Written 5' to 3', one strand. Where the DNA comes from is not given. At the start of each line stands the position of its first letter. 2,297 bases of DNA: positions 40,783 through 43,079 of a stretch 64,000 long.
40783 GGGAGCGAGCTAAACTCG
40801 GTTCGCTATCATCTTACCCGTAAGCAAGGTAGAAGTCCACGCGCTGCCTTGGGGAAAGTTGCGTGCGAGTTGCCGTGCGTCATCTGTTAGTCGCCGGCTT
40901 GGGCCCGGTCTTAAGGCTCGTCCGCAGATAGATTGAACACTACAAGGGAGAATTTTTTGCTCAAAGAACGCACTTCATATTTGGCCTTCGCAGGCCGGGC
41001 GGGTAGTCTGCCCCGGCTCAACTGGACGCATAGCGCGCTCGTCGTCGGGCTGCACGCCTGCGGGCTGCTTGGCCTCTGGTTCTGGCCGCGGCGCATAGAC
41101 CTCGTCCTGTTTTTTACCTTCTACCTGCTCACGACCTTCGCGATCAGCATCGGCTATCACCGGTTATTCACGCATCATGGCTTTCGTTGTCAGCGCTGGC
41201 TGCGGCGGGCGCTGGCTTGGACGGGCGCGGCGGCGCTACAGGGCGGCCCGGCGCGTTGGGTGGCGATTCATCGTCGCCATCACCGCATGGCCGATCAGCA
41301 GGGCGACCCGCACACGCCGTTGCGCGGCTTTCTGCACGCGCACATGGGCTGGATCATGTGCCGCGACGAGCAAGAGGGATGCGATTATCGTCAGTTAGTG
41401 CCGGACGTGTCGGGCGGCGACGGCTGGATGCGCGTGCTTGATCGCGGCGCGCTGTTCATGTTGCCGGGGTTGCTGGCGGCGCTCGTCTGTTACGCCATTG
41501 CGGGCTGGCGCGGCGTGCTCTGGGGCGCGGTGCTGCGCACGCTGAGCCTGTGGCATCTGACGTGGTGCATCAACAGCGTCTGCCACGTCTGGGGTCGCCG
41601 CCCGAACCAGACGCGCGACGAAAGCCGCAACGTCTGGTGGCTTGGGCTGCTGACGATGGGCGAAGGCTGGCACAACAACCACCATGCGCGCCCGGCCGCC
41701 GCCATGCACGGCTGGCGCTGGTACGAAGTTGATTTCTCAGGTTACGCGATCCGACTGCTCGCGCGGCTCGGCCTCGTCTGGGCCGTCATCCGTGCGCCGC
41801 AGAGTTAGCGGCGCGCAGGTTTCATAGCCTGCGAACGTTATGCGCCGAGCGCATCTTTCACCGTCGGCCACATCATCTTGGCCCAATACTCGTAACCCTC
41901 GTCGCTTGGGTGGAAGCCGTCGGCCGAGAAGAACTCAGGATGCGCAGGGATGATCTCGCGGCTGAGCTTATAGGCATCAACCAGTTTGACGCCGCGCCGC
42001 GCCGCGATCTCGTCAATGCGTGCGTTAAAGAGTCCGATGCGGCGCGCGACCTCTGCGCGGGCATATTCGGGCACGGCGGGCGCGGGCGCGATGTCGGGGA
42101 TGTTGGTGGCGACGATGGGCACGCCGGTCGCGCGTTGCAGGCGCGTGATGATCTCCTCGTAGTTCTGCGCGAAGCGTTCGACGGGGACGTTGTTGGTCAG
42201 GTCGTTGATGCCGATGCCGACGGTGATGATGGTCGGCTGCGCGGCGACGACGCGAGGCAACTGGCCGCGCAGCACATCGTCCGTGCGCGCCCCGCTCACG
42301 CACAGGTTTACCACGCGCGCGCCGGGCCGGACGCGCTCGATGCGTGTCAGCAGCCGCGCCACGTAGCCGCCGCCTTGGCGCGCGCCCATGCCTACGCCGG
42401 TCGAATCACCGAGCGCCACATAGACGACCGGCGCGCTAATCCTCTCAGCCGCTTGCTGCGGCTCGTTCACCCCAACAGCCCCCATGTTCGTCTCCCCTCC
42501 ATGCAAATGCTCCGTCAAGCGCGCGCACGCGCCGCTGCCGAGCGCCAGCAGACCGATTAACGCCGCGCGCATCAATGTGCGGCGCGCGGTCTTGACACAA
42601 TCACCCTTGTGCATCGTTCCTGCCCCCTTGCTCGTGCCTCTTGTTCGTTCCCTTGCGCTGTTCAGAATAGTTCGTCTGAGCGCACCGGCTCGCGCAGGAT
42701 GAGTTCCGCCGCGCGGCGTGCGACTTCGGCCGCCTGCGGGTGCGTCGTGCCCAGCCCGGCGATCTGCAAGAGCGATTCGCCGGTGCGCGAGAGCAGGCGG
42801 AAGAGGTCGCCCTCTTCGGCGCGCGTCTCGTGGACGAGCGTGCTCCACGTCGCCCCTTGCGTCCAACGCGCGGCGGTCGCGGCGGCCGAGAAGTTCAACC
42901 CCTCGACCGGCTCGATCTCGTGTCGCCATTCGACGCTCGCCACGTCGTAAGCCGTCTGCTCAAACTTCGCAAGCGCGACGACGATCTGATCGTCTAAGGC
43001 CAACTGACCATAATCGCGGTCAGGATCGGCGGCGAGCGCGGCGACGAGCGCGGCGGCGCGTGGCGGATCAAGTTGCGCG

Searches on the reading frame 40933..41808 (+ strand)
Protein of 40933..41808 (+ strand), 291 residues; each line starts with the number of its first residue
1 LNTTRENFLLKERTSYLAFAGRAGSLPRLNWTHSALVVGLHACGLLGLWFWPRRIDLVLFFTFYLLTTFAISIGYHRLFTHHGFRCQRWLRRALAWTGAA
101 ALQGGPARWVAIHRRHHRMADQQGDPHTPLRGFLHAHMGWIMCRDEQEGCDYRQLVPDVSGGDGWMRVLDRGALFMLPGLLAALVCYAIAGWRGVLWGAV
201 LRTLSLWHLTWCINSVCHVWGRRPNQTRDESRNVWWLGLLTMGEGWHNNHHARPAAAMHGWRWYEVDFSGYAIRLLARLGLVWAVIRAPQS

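Call 12: search_protein_families(library=pfam, proteins=[window:40933-41808:+], max_evalue=0.0001)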
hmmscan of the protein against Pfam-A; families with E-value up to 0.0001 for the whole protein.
window:40933-41808:+ (291 aa): 1 family
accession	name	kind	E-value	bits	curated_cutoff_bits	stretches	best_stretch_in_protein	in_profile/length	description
PF00487.30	FA_desaturase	-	3.8e-17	63.3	29.7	1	59-264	6-229/253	Fatty acid desaturase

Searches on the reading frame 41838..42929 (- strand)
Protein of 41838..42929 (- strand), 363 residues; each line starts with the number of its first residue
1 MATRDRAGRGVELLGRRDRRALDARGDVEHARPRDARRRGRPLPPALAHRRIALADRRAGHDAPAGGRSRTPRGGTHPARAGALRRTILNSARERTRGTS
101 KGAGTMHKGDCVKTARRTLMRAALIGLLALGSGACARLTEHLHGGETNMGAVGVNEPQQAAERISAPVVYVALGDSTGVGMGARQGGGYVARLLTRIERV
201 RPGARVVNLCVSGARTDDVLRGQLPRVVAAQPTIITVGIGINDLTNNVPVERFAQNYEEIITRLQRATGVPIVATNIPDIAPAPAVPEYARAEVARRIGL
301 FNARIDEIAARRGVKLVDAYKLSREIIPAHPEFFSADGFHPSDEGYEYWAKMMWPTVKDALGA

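Call 12: search_protein_families(library=pfam, proteins=[window:41838-42929:-], max_evalue=0.0001)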
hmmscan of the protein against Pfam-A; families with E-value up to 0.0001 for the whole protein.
window:41838-42929:- (363 aa): 2 families
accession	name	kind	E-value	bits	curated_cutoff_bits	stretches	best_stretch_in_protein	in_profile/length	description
PF13472.12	Lipase_GDSL_2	-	1.1e-32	114.5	32.9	1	172-347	1-177/178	GDSL-like Lipase/Acylhydrolase family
PF00657.28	Lipase_GDSL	-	8.9e-21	75.4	23.6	1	170-351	1-206/208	GDSL-like Lipase/Acylhydrolase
